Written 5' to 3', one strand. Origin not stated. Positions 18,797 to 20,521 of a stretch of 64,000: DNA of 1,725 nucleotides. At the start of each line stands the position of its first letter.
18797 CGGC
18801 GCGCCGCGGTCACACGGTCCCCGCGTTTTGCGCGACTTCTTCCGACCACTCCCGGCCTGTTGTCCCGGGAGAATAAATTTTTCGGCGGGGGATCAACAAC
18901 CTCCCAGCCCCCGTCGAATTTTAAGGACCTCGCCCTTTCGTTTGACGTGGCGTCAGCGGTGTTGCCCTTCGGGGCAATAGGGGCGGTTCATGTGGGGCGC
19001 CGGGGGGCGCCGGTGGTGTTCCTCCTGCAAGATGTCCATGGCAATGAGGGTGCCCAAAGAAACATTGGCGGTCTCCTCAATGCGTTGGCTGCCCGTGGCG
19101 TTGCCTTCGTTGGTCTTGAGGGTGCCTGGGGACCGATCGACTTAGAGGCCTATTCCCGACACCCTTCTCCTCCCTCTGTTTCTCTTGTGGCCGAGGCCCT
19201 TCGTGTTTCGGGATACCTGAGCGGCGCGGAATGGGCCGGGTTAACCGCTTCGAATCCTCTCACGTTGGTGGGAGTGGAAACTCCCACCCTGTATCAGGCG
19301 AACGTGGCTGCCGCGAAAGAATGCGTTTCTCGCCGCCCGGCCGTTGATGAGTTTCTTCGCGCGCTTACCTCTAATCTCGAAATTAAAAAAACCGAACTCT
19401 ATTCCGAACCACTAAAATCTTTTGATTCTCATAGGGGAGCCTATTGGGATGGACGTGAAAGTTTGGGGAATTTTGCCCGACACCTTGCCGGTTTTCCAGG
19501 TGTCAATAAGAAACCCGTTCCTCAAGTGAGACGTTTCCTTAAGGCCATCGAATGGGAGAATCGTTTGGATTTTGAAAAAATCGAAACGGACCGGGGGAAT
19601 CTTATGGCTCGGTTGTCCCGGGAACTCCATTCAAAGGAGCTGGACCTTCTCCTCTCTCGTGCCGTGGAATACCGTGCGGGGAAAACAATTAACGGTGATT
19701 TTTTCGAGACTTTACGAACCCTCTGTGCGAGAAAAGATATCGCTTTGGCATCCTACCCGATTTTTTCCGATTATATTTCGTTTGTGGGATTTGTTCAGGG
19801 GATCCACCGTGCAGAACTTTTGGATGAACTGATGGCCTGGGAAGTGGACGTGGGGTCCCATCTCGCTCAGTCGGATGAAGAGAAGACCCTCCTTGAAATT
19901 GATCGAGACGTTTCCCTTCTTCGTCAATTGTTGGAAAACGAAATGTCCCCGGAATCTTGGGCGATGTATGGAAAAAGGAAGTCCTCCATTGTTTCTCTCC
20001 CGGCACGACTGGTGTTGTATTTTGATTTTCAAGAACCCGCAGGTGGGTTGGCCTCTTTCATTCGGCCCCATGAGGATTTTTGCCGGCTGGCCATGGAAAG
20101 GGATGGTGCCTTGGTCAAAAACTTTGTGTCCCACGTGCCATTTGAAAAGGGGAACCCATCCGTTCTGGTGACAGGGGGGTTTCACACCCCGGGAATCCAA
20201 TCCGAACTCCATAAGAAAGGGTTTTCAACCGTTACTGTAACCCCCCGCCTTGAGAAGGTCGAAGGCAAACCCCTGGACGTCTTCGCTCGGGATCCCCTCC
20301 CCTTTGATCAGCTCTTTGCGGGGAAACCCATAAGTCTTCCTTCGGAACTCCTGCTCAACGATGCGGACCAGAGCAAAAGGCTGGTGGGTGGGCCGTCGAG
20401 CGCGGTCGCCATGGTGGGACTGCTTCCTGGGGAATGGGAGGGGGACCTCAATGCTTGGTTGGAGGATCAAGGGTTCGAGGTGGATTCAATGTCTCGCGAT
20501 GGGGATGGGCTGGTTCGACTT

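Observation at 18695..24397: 1,900-aa membrane-anchored orphan protein, the least explainable gene in the window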

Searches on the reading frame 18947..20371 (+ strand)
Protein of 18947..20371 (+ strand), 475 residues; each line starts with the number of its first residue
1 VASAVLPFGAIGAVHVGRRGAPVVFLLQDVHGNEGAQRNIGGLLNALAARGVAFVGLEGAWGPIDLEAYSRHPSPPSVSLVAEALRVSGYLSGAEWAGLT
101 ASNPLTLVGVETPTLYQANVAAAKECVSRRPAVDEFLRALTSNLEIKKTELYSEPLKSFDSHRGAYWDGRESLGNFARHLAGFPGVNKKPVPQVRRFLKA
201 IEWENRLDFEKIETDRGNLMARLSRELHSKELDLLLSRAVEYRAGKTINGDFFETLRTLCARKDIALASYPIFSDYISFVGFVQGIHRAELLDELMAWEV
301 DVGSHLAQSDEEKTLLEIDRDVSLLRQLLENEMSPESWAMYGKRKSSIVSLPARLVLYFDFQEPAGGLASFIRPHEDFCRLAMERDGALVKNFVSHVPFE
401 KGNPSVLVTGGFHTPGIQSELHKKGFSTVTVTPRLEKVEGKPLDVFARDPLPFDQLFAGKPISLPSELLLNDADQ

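Call 29: search_solved_structures(query=A2, max_evalue=10, show_alignments=2)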
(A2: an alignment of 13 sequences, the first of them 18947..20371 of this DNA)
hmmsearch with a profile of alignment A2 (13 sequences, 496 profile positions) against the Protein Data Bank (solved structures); distinct sequences matched with E-value up to 10: 10.
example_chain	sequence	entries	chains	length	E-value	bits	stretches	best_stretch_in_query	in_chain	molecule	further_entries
2yzt_A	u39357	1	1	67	0.061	15.2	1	21-63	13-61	Putative uncharacterized protein TTHA1756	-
2obh_A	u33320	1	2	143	0.15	13.9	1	170-258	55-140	Centrin-2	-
28js_K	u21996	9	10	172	0.16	13.8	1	171-260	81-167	Centrin-2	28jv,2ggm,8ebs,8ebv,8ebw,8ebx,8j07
5d43_A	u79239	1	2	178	0.19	13.5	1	156-260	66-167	Centrin-1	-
5tp5_A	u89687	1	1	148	0.31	12.8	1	157-260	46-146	Calmodulin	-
5tp6_A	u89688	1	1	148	0.41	12.4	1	159-260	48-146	Calmodulin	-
1m39_A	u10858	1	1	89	0.42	12.4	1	175-260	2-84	Caltractin, isoform 1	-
8rup_L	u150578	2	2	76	0.48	12.2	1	187-228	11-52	Borealin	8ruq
6yif_B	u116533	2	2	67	0.79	11.5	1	188-228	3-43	Borealin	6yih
5y88_T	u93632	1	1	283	1.9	10.3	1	280-349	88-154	Pre-mRNA-splicing factor CWC23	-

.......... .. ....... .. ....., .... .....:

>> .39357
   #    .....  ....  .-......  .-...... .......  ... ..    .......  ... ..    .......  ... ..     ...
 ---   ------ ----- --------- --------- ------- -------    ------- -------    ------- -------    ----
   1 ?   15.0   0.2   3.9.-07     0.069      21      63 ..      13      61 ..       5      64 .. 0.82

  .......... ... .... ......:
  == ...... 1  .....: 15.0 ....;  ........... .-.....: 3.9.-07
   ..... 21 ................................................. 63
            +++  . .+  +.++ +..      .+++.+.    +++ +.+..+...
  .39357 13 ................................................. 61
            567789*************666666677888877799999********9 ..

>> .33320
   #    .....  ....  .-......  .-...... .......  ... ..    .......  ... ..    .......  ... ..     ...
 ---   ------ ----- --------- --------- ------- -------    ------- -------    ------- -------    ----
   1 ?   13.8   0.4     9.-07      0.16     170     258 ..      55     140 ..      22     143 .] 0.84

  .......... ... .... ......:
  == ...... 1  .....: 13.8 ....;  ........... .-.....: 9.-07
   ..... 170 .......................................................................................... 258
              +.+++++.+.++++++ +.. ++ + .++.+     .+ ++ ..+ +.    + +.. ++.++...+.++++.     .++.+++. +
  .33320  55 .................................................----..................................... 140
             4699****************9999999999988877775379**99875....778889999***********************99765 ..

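Call 30: search_protein_families(library=pfam, alignment_id=A2, max_evalue=10)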
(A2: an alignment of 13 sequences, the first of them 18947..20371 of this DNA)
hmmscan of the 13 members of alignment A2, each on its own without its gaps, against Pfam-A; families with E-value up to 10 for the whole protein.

A. member 1, window:18947-20371:+ (475 aa): 0 families

B. families by the number of members that match (of 13 scanned): 12 families
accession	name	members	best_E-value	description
PF04187.18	Cofac_haem_bdg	4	4.6e-06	Haem-binding uptake, Tiki superfamily, ChaN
PF23202.1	PAH_ZNF598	2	0.009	ZNF598 PAH domain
PF08644.17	SPT16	1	0.0062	FACT complex subunit (SPT16/CDC68)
PF11382.13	MctB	1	0.027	Copper transport outer membrane protein, MctB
PF21528.2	CC2D1A-B_DM14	1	0.048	Coiled-coil and C2 domain-containing protein 1, DM14 domain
PF03522.20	SLC12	1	0.052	Solute carrier family 12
PF01963.22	TraB_PrgY_gumN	1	0.055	TraB/PrgY/gumN family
PF18572.7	T6PP_N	1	0.13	Trehalose-6-phosphate phosphatase N-terminal helical bundle domain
PF00365.25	PFK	1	0.18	Phosphofructokinase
PF08278.16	DnaG_DnaB_bind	1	0.22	DNA primase DnaG DnaB-binding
PF03462.23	PCRF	1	0.25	PCRF domain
PF06028.17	DUF915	1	0.59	Alpha/beta hydrolase of unknown function (DUF915)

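Call 43: search_protein_representatives(alignment_id=A2)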
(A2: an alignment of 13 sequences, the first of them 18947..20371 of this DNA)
Query: 13 sequences, 496 profile positions. Proteins with E-value up to 0.001 (for the whole library): 10238; up to 1e-10: 9013; up to 1e-30: 7128. The best 150 are listed.
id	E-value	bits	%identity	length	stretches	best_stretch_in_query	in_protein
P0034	1.4e-170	584.6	-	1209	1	2-486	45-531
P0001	2.2e-167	574.1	-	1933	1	1-487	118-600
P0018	2.0e-165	567.6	-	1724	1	3-493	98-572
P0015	1.2e-162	558.5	-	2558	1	2-486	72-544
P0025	4.7e-161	553.2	-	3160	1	1-492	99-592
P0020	3.5e-152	524.0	-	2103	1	3-488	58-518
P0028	3.0e-151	520.9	-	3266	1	2-494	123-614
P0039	1.1e-149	515.7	-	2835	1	2-486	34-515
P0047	1.1e-145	502.6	-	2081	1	3-486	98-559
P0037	2.2e-144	498.2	-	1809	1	1-485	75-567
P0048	3.1e-144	497.8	-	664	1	3-486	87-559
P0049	8.7e-144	496.3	-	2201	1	18-484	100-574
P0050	1.4e-143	495.6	-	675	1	3-486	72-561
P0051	6.3e-143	493.5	-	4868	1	3-486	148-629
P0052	1.1e-142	492.7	-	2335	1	2-479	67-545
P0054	4.2e-142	490.7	-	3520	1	2-478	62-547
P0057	1.5e-141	488.9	-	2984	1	5-487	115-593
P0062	1.3e-140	485.8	-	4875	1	4-483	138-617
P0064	2.6e-140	484.8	-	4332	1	5-486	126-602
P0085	2.4e-138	478.3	-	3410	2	2-476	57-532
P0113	1.2e-136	472.7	-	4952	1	1-484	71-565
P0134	8.6e-136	469.9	-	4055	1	2-477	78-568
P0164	1.1e-134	466.3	-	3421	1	4-494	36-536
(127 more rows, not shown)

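Call 61: search_protein_families(library=pfam, alignment_id=A5, max_evalue=0.00001)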
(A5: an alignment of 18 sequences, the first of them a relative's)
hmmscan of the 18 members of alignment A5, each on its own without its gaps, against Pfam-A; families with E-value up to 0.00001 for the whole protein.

A. member 1, P0047 (2081 aa): 0 families

B. families by the number of members that match (of 18 scanned): 27 families (the first 25 are shown)
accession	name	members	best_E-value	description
PF01326.24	PPDK_N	2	1.2e-80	Pyruvate phosphate dikinase, AMP/ATP-binding domain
PF13646.12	HEAT_2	2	5.5e-24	HEAT repeats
PF07719.23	TPR_2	2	1.6e-13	Tetratricopeptide repeat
PF13428.12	TPR_14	2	7e-13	Tetratricopeptide repeat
PF00391.29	PEP-utilizers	2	2.1e-12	PEP-utilising enzyme, mobile domain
PF02985.28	HEAT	1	9.7e-20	HEAT repeat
PF00515.34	TPR_1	1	9.7e-14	Tetratricopeptide repeat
PF13181.12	TPR_8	1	5e-13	Tetratricopeptide repeat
PF25786.1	HEAT_GCN1_C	1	5.5e-12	GCN1-like, C-terminal HEAT repeats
PF13513.12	HEAT_EZ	1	1e-11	HEAT-like repeat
PF13414.12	TPR_11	1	8.7e-11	TPR repeat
PF08335.16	GlnD_UR_UTase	1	2.3e-10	GlnD PII-uridylyltransferase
PF01816.23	LRV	1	3.2e-10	Leucine rich repeat variant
PF12717.13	Cnd1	1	1.8e-09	non-SMC mitotic condensation complex subunit 1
PF13589.12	HATPase_c_3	1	2.6e-09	Histidine kinase-, DNA gyrase B-, and HSP90-like ATPase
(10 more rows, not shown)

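Call 75: search_dna_similar(query=window:18947-20371:+, collection=plasmids, mode=protein, max_evalue=0.001, max_rows=10)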
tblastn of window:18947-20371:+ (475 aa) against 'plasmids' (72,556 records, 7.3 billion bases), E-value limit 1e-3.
No match.

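Call 76: search_dna_similar(query=window:18947-20371:+, collection=phages, mode=protein, max_evalue=0.001, max_rows=10)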
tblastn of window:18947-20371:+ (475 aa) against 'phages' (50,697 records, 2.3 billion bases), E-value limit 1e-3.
No match.

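Call 89: list_cluster_members(proteins=[P0049, P0052, P0054, P0057, P0062, P0064, P0085, P0113, P0134, P0164])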
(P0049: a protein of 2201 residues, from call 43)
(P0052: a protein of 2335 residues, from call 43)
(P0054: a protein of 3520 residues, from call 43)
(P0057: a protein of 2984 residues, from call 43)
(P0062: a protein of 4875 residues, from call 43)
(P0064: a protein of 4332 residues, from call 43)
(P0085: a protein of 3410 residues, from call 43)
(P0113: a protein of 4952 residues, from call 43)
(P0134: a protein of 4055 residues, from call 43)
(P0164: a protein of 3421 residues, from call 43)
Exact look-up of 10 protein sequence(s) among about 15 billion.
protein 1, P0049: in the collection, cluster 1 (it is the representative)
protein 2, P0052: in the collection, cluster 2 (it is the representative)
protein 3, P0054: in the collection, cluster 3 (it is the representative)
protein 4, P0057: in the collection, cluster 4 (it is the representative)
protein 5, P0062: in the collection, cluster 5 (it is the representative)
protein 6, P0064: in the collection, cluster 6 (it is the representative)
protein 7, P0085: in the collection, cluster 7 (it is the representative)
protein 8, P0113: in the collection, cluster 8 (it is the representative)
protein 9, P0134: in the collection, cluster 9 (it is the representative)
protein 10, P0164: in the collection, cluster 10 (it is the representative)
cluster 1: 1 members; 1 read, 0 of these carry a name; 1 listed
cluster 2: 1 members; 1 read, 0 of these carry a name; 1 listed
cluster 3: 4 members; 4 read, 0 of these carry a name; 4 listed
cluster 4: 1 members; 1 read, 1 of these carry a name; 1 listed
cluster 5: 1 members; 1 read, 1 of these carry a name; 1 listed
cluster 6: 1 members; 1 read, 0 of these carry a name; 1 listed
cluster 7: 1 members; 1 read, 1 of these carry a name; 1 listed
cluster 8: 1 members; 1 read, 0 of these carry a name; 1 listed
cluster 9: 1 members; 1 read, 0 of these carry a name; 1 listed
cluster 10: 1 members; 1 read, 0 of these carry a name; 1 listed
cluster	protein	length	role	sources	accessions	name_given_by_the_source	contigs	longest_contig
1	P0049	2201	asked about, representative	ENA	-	-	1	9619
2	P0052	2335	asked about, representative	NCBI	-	-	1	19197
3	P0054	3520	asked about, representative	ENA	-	-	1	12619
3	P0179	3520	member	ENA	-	-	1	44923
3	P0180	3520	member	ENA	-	-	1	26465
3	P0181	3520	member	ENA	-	-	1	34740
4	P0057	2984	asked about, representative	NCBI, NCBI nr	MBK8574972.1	MAG: hypothetical protein IPN90_04575 [Elusimicrobia bacterium] | hypothetical protein [Elusimicrobiota bacterium]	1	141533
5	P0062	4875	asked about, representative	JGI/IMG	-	isocitrate lyase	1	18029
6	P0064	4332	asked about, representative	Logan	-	-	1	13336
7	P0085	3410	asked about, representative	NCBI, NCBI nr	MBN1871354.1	MAG: hypothetical protein JW800_02160 [Candidatus Omnitrophica bacterium] | hypothetical protein [Candidatus Omnitrophota bacterium]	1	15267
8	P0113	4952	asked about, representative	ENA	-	-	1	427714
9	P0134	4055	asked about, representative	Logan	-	-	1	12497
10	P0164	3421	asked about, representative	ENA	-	-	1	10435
